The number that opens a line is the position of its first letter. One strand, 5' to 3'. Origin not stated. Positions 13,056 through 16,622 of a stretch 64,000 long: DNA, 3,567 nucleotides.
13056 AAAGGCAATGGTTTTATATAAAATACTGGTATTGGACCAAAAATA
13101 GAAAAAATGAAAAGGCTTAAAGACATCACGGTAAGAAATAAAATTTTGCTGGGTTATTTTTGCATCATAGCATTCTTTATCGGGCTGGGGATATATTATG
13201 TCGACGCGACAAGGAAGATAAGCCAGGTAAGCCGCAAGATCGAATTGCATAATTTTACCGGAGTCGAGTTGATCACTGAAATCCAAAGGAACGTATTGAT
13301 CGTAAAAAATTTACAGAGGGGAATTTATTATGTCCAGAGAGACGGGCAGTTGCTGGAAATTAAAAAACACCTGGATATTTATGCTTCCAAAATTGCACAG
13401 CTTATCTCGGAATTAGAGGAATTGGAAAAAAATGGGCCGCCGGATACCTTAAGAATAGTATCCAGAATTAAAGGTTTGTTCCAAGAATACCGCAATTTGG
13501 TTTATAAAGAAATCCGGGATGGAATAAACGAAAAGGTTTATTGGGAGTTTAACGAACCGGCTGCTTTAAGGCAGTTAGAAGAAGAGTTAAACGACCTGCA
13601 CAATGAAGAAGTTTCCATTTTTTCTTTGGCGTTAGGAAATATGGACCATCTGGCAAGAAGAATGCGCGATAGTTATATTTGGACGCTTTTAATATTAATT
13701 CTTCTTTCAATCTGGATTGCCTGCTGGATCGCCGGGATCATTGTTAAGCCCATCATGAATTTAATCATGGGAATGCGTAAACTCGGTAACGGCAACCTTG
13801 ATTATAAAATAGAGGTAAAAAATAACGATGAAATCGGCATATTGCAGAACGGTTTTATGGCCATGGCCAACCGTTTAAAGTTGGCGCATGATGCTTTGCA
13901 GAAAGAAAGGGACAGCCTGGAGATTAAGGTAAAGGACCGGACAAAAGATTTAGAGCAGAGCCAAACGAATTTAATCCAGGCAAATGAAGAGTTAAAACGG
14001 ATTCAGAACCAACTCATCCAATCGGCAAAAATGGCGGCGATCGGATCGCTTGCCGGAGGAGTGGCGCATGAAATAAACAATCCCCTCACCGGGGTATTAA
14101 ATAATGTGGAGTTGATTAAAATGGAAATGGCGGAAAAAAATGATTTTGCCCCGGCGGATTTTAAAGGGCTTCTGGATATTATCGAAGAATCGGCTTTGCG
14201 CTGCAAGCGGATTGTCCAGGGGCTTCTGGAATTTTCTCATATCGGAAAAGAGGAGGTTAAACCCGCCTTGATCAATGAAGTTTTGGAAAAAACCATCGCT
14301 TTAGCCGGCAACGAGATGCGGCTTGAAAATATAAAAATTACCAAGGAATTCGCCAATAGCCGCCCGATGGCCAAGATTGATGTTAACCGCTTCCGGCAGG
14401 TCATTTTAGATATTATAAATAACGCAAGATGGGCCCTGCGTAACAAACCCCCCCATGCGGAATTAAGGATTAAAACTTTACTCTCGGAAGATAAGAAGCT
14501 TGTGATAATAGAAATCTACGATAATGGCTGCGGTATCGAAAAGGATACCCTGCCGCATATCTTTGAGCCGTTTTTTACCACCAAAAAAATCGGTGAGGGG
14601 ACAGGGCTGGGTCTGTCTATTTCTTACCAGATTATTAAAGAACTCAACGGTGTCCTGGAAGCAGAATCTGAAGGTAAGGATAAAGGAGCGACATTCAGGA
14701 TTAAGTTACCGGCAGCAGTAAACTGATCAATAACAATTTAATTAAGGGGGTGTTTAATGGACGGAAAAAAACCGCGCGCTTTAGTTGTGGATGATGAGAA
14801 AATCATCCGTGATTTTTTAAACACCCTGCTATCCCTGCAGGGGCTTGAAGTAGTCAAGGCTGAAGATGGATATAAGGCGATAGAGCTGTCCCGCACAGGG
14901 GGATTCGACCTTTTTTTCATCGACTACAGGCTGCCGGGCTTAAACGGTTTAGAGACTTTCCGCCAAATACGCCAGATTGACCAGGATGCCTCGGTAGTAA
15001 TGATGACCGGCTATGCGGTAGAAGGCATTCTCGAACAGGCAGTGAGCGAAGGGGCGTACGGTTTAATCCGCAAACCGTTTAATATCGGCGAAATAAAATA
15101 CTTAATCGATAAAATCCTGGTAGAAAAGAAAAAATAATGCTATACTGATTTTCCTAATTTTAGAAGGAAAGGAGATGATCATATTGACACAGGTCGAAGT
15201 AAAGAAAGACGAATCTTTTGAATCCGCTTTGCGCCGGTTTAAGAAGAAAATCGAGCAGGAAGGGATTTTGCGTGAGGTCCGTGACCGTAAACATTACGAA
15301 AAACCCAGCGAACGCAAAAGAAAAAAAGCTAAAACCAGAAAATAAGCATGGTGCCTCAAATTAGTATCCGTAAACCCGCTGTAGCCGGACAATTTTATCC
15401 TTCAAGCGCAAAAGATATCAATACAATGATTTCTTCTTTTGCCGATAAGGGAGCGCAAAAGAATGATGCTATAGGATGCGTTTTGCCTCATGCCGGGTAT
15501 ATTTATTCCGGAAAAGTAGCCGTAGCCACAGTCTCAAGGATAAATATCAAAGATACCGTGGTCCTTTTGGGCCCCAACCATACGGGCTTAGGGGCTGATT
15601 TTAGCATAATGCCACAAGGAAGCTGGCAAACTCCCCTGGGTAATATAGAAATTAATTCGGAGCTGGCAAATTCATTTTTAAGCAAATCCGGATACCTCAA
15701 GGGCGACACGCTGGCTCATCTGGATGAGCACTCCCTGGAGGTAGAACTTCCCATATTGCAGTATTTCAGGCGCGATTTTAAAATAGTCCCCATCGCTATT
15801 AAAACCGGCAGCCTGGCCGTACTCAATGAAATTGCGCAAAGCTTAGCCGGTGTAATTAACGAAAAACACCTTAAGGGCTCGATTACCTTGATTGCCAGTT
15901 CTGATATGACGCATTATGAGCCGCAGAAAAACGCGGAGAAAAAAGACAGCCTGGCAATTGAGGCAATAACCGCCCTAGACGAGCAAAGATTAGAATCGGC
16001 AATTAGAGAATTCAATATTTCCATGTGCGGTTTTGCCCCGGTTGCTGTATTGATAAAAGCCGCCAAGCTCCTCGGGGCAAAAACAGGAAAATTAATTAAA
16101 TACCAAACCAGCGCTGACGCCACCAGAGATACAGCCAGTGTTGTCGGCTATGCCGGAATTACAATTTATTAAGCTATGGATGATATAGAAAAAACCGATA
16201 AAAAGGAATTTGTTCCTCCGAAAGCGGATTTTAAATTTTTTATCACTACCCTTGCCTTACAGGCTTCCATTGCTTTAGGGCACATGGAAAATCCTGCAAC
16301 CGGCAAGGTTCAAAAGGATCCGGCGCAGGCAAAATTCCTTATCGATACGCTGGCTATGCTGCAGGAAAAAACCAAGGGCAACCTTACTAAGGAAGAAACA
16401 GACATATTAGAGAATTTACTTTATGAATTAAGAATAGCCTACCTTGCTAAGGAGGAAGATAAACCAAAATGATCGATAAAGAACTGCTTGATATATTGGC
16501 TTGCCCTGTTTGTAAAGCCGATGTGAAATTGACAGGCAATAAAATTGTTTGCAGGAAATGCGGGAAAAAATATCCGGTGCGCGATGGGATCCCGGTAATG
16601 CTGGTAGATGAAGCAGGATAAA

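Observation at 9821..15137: Extracytoplasmic ApbE + stand-alone FMN-binding protein wired to a HAMP histidine kinase and two CheY-like receivers: a candidate flavin-based periplasmic redox sensor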

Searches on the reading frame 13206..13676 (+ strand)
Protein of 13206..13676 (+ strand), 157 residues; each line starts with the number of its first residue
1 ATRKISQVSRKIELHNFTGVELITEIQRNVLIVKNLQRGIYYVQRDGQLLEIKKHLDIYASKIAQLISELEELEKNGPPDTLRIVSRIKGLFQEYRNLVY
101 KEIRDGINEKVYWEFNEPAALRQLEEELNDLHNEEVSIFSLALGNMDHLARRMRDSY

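Call 56: search_solved_structures(query=A2, max_evalue=10, show_alignments=2)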
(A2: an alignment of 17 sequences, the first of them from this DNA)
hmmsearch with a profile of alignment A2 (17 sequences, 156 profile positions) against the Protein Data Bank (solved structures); distinct sequences matched with E-value up to 10: 18.
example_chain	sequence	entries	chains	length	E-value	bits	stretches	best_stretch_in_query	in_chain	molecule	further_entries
6s18_A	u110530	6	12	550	0.077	16.1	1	60-139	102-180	Aromatic acid chemoreceptor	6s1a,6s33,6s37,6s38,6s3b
2nrj_A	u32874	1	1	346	0.25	14.5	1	78-132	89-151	Hbl B protein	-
8rqt_A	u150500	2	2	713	0.56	13.3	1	69-133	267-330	Peroxisomal biogenesis factor 8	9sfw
7sqk_B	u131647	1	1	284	0.61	13.2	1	24-84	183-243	HAUS augmin-like complex subunit 2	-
9uxb_A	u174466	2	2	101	0.65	13.1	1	56-116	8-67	Transcription activator BRG1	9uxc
6rd4_1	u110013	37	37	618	0.71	13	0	63-136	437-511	ATP synthase associated protein ASA1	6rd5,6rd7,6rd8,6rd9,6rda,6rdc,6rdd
3atp_A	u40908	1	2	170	0.81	12.8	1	41-109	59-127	Methyl-accepting chemotaxis protein I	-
2d4u_A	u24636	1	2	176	0.82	12.8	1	41-109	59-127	Methyl-accepting chemotaxis protein I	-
7n6g_6K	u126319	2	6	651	0.84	12.8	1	33-135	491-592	Heat shock protein 70A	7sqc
5fpn_A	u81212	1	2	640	0.97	12.6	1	32-133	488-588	HEAT SHOCK-RELATED 70 KDA PROTEIN 2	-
9r1j_A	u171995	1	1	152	1.3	12.2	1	41-138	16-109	sc-apCC-4-NR-1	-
6dlu_B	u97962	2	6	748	4.8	10.3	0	75-127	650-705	Dynamin-1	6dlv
8tym_c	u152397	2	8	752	4.9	10.3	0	75-127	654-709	Dynamin-1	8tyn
8sxz_b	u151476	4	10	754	5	10.3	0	75-127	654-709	Dynamin-1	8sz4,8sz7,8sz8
4uud_A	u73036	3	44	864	8.5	9.5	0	75-127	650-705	DYNAMIN-1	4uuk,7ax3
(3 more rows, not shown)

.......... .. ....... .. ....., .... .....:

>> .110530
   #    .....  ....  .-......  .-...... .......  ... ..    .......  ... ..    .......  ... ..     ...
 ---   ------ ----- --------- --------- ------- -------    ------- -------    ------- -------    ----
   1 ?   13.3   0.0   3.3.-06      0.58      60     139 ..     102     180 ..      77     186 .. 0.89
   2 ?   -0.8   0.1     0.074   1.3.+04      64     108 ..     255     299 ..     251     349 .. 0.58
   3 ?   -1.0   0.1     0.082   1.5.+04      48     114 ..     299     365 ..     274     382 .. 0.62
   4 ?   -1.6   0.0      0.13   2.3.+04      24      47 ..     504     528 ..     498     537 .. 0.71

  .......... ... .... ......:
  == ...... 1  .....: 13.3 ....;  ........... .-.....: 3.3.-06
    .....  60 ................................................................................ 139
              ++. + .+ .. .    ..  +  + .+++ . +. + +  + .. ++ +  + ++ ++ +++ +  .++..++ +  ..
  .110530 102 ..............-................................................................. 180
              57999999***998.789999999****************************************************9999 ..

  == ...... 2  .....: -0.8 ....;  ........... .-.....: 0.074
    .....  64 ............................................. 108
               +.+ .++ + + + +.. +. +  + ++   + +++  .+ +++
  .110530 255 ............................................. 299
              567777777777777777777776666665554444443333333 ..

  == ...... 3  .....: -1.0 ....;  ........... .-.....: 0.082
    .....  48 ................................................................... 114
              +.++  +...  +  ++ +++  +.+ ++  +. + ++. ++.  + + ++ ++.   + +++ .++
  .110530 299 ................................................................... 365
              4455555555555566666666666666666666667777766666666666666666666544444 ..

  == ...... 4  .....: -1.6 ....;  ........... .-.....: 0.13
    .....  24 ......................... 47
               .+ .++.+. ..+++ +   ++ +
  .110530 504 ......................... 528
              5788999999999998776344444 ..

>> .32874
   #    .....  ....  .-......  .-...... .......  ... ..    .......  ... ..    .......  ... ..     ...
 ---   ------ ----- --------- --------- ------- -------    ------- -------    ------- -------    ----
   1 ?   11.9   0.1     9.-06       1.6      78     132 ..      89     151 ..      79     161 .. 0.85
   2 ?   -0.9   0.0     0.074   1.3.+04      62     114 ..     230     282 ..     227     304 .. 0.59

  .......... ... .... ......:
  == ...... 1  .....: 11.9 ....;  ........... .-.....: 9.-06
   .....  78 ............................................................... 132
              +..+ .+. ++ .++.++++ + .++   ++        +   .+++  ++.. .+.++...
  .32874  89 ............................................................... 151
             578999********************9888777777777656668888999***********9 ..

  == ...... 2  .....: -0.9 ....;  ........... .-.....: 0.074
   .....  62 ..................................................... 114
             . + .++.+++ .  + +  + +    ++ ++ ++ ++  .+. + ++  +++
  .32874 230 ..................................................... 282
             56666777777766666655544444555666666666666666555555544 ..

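Call 57: search_protein_families(library=pfam, alignment_id=A2, max_evalue=1)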
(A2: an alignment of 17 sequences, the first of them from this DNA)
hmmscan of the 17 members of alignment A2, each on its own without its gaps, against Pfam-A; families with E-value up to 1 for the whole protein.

A. member 1, seq(157 aa): 2 families
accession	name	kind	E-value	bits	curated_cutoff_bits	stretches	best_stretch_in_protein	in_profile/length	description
PF18460.6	HetR_C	-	0.087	13.2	27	0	42-73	23-54/79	Heterocyst differentiation regulator C-terminal Hood domain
PF18962.6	Por_Secre_tail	-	0.14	12.9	27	1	9-48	21-65/75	Secretion system C-terminal sorting domain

B. families by the number of members that match (of 17 scanned): 25 families
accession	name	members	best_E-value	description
PF05227.19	CHASE3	4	8.5e-07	CHASE3 domain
PF23349.2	BBS7_hp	3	0.0086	BBS7 hairpin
PF06160.17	EzrA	2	0.00048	Septation ring formation regulator, EzrA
PF12729.13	4HB_MCP_1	2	0.0054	Four helix bundle sensory module for signal transduction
PF21396.3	AAA_lid_12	2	0.13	AAA+ ATPase lid domain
PF00305.24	Lipoxygenase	1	0.021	Lipoxygenase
PF14523.12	Syntaxin_2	1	0.022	Syntaxin-like protein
PF05235.19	CHAD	1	0.023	CHAD domain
PF16331.10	TolA_bind_tri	1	0.042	TolA binding protein trimerisation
PF16712.10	SCAB_CC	1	0.068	Coiled-coil regions of plant-specific actin-binding protein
PF13907.11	CHD1-like_C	1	0.075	Chromodomain-helicase-DNA-binding protein 1-like, C-terminal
PF18460.6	HetR_C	1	0.087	Heterocyst differentiation regulator C-terminal Hood domain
PF21408.2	MTR4-like_stalk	1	0.092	Exosome RNA helicase MTR4-like, stalk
PF22896.3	OB_RNR_1st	1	0.096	Ribonuclease R, OB first domain, N-terminal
PF25600.1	TRIM_CC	1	0.1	TRIM protein coiled-coil region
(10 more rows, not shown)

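Call 69: predict_structure(alignment_id=A2)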
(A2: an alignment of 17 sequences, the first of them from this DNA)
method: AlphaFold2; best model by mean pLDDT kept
length: 157 residues; sequences in the alignment: 17
mean_pLDDT: 90.0   pTM: 0.84
mean pLDDT of the five models: 90.0, 88.5, 88.5, 87.5, 85.6
residues with pLDDT >= 90: 89; 70-90: 61; 50-70: 7; < 50: 0
segments of 3 or more residues with pLDDT < 50: none
pLDDT, mean of each block of 10 residues (from residue 1): 83 88 97 93 85 96 97 90 95 95 81 74 97 92 88 87
secondary structure, 60 per line:
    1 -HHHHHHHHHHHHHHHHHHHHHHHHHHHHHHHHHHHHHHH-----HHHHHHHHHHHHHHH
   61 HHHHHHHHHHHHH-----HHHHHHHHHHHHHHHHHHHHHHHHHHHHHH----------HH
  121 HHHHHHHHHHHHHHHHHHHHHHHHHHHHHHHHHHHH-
elements in order: H2-40 H46-73 H79-108 H119-156
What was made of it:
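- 13182..13688 (+): Periplasmic sensor domain (about residues 26-194): a rare, divergent 4HB_MCP/CHASE3-type four-helix bundle with conserved motifs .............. and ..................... AF2 pLDDT 90 with four helices (call 69).
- On 4HB_MCP / CHASE3-type four-helix-bundle sensor domain: AF2 gives four helices with pLDDT 90 (call 69).
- Checked: That stretch is predicted as four long helices, pLDDT 90 (call 69).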

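Call 73: fold_search(model_id=the predicted structure, library=pdb)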
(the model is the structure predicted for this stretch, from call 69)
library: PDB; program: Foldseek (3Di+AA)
matches with E <= 10: 648; with E <= 0.001: 0
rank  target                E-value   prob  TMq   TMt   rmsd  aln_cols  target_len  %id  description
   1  8bsa_A                5.0e-03  1.00  0.63  0.62   8.2       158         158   11  Vc1313-LBD bound to D-arginine (released 2023-06-07)
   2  8bsa_B                1.0e-02  1.00  0.62  0.62   6.9       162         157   10  Vc1313-LBD bound to D-arginine (released 2023-06-07)
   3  8bsb_A                1.1e-02  1.00  0.60  0.59   7.0       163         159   10  Vc1313-LBD bound to D-lysine (released 2023-06-07)
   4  8bsb_B                1.2e-02  1.00  0.60  0.59   7.0       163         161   10  Vc1313-LBD bound to D-lysine (released 2023-06-07)
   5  8tn1_A                2.1e-02  1.00  0.48  0.51   7.7       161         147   12  De novo designed protein binds poly ADP ribose polymerase inhibitors (PARPi) - apo (released 2024-04-24)
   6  7xgf_A                2.7e-02  0.91  0.32  0.31  10.6       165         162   14  Crystal structure of BCL-xL in complex with computationally designed inhibitor protein (released 2022-07-20)
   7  6egc                  3.7e-02  0.99  0.41  0.44   7.7       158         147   16  Single-chain version of 2L4HC2_23 (PDB 5J0K) (released 2019-05-29)
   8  8w6e_B                4.1e-02  0.91  0.36  0.36  10.8       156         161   20  De novo design of HBC599 binder (released 2024-11-27)
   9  7xge_G                4.1e-02  0.91  0.34  0.33  11.1       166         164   13  Crystal structure of MCL-1 in complex with computationally designed inhibitor protein (released 2022-07-20)
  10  5xua_B                4.6e-02  0.99  0.45  0.50  10.2       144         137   17  The ligand-free dimer of chemoreceptor MCP2201 ligand binding domain (released 2018-06-27)
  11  7jh6_A                6.0e-02  1.00  0.62  0.57   5.4       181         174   10  De novo designed two-domain di-Zn(II) and porphyrin-binding protein (released 2020-12-09)
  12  3va9                  6.0e-02  1.00  0.50  0.60   9.8       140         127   11  Crystal structure of the Rhodopseudomonas palustris histidine kinase HK9 sensor domain (released 2012-06-06)
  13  4z9i_B                6.6e-02  0.94  0.41  0.40   6.7       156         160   10  Asp-TarS from E. coli (released 2016-07-20)
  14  6s18_B                6.6e-02  0.77  0.27  0.32  12.1       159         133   12  Ligand binding domain of the P. putida receptor PcaY_PP in complex with glycerol (released 2020-10-21)
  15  4tql_B                6.6e-02  0.54  0.27  0.20  35.2       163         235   14  Computationally designed three helix bundle (released 2014-10-15)
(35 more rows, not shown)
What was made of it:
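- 13182..13688 (+): Foldseek finds chemoreceptor ligand-binding domains at TM 0.6-0.7 (call 73).
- On 4HB_MCP / CHASE3-type four-helix-bundle sensor domain: Foldseek hits chemoreceptor ligand-binding domains: 7wrm_A at TM 0.70 and 8bsa_A at 0.63, plus Tar and the HK9 sensor (call 73).
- Closest known: Accessory-protein co-sensing by periplasmic helical-bundle sensors. Same: The sensor here has the same four-helix-bundle fold as Tar and other chemoreceptor ligand-binding domains (calls 69, 73).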

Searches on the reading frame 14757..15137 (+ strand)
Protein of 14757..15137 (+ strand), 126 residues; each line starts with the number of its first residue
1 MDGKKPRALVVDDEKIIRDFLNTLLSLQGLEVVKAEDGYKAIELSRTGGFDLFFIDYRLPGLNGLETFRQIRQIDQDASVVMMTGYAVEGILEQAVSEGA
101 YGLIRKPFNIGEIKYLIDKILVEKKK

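Call 3: search_protein_families(library=pfam, proteins=[window:14757-15137:+], max_evalue=0.01)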
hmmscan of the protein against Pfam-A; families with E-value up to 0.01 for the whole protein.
window:14757-15137:+ (126 aa): 1 family
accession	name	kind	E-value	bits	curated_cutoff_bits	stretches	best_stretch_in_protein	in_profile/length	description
PF00072.30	Response_reg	-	7.3e-26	91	30.2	1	9-115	2-108/111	Response regulator receiver domain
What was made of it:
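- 14757..15137 (+): RR2: single-domain receiver, 126 aa. Response_reg 7e-26 (call 3).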

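Call 4: search_protein_families(library=ncbifam, proteins=[window:14757-15137:+], max_evalue=0.01)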
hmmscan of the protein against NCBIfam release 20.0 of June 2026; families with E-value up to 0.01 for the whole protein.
window:14757-15137:+ (126 aa): 99 families (the best 25 are shown)
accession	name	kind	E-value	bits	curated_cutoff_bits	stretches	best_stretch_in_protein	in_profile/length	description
NF008469.0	PRK11361.1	equivalog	5.2e-24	84.8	714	1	7-121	6-120/461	acetoacetate metabolism transcriptional regulator AtoC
NF052313.1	T9SS_RR_PorX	equivalog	4.2e-17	62.1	300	1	9-124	4-119/513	T9SS response regulator signal transducer PorX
NF041367.1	CheY_Halo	equivalog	5.9e-17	62.1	200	1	9-119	2-112/114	chemotaxis protein CheY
NF012227.0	AdeR_RR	equivalog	8.4e-16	58.2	340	1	4-121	10-126/239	efflux system response regulator transcription factor AdeR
NF006900.1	PRK09390.1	equivalog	3.9e-15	55.9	255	1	6-119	5-118/203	response regulator FixJ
NF011874.0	PRK15347.1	equivalog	5e-15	54.6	852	1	8-118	693-807/921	two component system sensor kinase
NF053512.1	nitric_RR_NosR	exception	6.1e-15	55.2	400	1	9-122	2-116/422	response regulator c-di-GMP phosphodiesterase, NosR family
NF045944.1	ResRegRpaBCyano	equivalog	6.5e-15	55.1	330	1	9-122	1-113/229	response regulator transcription factor RpaB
NF046022.1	RespRegCpdRBruc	equivalog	1.1e-14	54.4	180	1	7-121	3-117/120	cell cycle two-component system response regulator CpdR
TIGR01818.1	ntrC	equivalog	2.1e-14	53.2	558.6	1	9-124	2-117/463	nitrogen regulation protein NR(I)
NF007005.1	PRK09468.1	equivalog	2.5e-14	53.3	331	1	6-121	4-119/237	osmolarity response regulator transcription factor OmpR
NF051870.1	NAssimRespRegNtrX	equivalog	1.1e-13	51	600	1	9-121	5-119/452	nitrogen assimilation response regulator NtrX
NF007901.0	PRK10610.1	equivalog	1.3e-13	51.2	189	1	2-121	2-124/129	chemotaxis response regulator CheY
NF040689.1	MtrAB_MtrA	equivalog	1.4e-13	50.7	300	1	9-113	2-105/219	MtrAB system response regulator MtrA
NF008176.1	PRK10923.1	equivalog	1.4e-13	50.3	620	1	8-122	6-120/469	nitrogen regulation protein NR(I)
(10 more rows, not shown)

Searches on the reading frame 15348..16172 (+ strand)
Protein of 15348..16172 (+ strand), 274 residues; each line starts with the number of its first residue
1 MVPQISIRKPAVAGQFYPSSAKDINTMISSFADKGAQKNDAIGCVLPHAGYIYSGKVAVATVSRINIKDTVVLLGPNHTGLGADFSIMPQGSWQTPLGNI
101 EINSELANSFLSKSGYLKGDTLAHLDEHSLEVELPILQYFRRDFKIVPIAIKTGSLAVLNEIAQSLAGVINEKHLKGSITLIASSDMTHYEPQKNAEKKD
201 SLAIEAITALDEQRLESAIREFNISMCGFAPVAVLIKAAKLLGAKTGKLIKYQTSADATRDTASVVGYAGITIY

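Call 3: search_protein_families(library=pfam, proteins=[window:15348-16172:+], max_evalue=0.01)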
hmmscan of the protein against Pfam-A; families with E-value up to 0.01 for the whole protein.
window:15348-16172:+ (274 aa): 1 family
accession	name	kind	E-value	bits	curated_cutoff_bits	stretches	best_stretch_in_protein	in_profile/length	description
PF01875.22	Memo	-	4.8e-76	256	27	1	9-271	1-268/269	Memo-like protein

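Call 4: search_protein_families(library=ncbifam, proteins=[window:15348-16172:+], max_evalue=0.01)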
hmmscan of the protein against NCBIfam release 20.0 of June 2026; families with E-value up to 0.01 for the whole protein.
window:15348-16172:+ (274 aa): 2 families
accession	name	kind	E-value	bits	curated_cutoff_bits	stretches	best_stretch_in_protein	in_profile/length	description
TIGR04336.1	AmmeMemoSam_B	hypoth_equivalog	1.1e-90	303.6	26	1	8-272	1-269/270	AmmeMemoRadiSam system protein B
NF001987.0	PRK00782.1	equivalog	2e-85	286.3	295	1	7-273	2-265/267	MEMO1 family protein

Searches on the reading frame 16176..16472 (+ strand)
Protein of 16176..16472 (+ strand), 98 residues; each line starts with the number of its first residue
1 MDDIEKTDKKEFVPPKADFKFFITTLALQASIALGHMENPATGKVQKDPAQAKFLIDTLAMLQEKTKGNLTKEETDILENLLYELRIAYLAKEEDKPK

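Call 3: search_protein_families(library=pfam, proteins=[window:16176-16472:+], max_evalue=0.01)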
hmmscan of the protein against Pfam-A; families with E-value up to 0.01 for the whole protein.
window:16176-16472:+ (98 aa): 1 family
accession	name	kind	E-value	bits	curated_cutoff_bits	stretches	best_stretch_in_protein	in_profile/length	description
PF08899.16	DUF1844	-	1.1e-26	93.3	27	1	17-90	2-75/76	Domain of unknown function (DUF1844)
